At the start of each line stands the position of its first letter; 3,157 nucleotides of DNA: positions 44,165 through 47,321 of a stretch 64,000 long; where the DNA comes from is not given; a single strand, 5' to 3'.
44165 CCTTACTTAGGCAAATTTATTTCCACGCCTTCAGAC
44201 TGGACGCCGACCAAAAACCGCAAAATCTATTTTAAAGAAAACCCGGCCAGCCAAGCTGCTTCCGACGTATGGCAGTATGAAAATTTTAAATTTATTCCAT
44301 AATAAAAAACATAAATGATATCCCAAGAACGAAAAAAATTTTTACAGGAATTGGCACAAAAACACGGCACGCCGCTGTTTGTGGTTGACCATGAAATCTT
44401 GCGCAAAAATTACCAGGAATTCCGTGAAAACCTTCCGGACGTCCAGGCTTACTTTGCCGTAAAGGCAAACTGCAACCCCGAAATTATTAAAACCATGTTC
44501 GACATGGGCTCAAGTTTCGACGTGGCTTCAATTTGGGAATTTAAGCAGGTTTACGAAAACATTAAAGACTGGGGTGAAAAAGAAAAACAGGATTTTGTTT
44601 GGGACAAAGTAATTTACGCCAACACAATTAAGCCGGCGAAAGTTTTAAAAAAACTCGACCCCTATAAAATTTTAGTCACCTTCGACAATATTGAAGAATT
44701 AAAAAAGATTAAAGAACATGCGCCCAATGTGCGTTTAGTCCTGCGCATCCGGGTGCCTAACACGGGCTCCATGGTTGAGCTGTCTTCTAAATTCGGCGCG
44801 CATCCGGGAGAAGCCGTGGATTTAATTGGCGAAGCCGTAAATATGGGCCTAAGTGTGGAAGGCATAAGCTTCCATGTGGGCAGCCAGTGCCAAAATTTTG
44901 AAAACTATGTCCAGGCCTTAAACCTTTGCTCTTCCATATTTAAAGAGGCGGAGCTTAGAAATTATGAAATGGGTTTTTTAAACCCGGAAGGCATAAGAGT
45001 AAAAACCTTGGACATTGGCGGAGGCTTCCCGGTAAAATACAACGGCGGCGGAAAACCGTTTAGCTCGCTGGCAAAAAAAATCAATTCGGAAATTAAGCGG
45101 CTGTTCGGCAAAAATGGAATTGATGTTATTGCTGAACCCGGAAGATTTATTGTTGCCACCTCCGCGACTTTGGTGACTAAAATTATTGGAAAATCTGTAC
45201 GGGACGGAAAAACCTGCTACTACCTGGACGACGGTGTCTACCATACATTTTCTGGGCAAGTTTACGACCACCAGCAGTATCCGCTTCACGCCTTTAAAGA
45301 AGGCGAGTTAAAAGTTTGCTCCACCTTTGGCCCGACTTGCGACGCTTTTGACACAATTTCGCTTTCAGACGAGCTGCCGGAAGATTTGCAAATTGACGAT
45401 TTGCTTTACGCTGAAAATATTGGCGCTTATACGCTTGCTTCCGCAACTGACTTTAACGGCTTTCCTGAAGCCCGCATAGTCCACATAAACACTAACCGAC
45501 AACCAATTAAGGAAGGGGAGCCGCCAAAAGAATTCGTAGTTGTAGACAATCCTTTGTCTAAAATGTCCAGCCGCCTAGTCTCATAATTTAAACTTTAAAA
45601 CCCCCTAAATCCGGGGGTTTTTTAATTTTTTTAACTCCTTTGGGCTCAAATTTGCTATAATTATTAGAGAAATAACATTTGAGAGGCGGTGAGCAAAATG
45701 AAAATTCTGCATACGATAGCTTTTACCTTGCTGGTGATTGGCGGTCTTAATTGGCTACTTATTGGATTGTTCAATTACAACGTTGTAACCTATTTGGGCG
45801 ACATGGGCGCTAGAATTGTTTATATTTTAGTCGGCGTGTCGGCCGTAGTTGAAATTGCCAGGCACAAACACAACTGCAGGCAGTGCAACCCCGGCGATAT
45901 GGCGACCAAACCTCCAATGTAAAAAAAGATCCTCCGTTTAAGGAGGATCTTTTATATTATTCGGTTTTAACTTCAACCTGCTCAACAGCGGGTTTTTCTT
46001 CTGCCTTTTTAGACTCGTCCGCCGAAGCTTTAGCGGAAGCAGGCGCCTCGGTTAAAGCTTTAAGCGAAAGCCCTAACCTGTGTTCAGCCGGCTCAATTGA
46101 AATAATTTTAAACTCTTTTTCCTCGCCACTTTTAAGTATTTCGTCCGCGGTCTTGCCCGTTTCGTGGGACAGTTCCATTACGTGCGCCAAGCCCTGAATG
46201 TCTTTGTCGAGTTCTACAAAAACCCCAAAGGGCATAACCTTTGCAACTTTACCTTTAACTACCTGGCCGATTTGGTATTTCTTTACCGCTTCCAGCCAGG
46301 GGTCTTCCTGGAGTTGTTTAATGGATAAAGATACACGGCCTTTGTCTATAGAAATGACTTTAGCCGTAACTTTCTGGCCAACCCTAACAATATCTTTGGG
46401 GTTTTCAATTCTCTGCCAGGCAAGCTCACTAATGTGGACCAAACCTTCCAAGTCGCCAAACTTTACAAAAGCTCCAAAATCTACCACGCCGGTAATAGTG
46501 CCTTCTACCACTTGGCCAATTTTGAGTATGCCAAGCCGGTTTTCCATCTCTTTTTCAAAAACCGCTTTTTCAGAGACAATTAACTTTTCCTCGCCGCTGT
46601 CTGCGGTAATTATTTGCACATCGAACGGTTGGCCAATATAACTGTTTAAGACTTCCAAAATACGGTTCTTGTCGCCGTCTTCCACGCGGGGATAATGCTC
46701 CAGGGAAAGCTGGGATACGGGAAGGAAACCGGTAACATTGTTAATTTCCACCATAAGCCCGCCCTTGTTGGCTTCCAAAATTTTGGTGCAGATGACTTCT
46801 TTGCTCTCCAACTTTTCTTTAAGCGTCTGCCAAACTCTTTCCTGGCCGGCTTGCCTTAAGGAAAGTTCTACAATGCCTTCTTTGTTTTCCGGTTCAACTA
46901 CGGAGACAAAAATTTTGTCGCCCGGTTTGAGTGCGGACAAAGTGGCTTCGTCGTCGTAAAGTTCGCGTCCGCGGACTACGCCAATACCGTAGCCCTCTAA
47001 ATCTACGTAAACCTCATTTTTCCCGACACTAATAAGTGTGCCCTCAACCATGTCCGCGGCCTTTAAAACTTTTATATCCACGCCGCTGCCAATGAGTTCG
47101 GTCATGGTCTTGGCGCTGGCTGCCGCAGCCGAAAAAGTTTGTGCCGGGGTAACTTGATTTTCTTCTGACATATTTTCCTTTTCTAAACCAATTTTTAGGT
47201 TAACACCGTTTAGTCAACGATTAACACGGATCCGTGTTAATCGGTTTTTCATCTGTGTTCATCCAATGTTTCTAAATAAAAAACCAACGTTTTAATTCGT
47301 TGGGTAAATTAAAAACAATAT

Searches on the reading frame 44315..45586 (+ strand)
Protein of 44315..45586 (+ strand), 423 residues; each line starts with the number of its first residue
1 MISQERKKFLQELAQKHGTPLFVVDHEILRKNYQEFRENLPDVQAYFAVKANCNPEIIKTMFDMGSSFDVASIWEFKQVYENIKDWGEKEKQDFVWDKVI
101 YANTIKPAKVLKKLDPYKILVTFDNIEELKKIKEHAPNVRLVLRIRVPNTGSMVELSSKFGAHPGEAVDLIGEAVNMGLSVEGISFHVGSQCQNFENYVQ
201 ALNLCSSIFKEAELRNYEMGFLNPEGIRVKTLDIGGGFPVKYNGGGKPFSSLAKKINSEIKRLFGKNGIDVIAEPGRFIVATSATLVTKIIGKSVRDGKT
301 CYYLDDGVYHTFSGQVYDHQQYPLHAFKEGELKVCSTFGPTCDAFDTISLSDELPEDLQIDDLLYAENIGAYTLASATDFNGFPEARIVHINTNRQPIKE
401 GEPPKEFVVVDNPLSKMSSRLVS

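Call 8: search_protein_families(library=pfam, proteins=[window:44315-45586:+])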
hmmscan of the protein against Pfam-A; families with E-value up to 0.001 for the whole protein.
window:44315-45586:+ (423 aa): 3 families
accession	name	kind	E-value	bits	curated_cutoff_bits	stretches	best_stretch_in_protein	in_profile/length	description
PF02784.22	Orn_Arg_deC_N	-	6e-47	160.5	23.4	1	29-281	4-247/247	Pyridoxal-dependent decarboxylase, pyridoxal binding domain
PF00278.28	Orn_DAP_Arg_deC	-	2.4e-17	63.4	23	1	218-370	5-95/95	Pyridoxal-dependent decarboxylase, C-terminal sheet domain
PF01168.26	Ala_racemase_N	-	0.00027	21.1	24.1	1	24-200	1-172/220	Alanine racemase, N-terminal domain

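Call 70: search_protein_families(library=ncbifam, proteins=[window:44315-45586:+], max_evalue=0.00001)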
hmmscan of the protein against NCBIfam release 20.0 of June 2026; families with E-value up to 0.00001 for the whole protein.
window:44315-45586:+ (423 aa): 8 families
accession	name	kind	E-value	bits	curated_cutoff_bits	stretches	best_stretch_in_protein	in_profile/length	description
TIGR01048.1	lysA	equivalog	1.4e-49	168.7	297.9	1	10-395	16-399/417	diaminopimelate decarboxylase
NF006515.0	PRK08961.1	equivalog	1.2e-32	112.8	802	1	4-388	490-856/861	bifunctional aspartate kinase/diaminopimelate decarboxylase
TIGR03099.1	dCO2ase_PEP1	hypoth_equivalog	1.8e-26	93.1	478.45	1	9-387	14-394/398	pyridoxal-dependent decarboxylase, exosortase A system-associated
NF052544.1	OrLyDeCDokD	equivalog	3.5e-19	68.7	700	1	10-395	33-441/461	ornithine/lysine decarboxylase DokD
NF041039.1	FslC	exception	1.2e-14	54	500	1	7-384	16-397/418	rhizoferrin biosystnesis N-citrylornithine decarboxylase FslC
NF003763.0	PRK05354.1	equivalog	5.3e-11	41.7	369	1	118-295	172-361/636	biosynthetic arginine decarboxylase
TIGR01273.1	speA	equivalog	7.7e-10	37.9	624.1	1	112-295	159-353/624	arginine decarboxylase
TIGR01047.1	nspC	equivalog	7.6e-06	24.6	409.05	0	19-394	3-362/380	carboxynorspermidine decarboxylase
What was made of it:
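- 44315..45586 (+): PLP-dependent Orn/DAP/Arg-decarboxylase-family gene, 423 aa, second gene of the operon. Calls 8 and 70 (below every NCBIfam cutoff; substrate not established).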

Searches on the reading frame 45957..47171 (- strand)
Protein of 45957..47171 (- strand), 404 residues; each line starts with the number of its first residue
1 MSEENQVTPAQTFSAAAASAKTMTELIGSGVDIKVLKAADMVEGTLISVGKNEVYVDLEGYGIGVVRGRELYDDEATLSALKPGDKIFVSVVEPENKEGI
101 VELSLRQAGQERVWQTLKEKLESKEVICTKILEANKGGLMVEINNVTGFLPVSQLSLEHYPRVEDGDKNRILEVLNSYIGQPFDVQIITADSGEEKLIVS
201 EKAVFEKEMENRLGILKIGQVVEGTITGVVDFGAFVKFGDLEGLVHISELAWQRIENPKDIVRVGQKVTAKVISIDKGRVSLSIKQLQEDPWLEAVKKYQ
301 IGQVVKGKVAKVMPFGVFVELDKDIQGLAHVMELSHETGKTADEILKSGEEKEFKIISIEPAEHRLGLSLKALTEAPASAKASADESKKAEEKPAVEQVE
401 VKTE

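Call 8: search_protein_families(library=pfam, proteins=[window:45957-47171:-])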
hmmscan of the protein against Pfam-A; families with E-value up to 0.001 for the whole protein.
window:45957-47171:- (404 aa): 4 families
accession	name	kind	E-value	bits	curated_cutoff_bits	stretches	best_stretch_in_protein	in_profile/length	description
PF00575.29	S1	-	4.9e-44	149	22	3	217-285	3-74/74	S1 RNA binding domain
PF23459.1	S1_RRP5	-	6e-19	68.8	27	1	300-370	2-72/72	RRP5 S1 domain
PF13509.12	S1_2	-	5.8e-06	26.8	21.8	0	218-251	1-35/61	S1 domain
PF21710.3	Spt6_S1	-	0.00014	22.5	27.5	0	242-284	41-84/91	Spt6, S1/OB domain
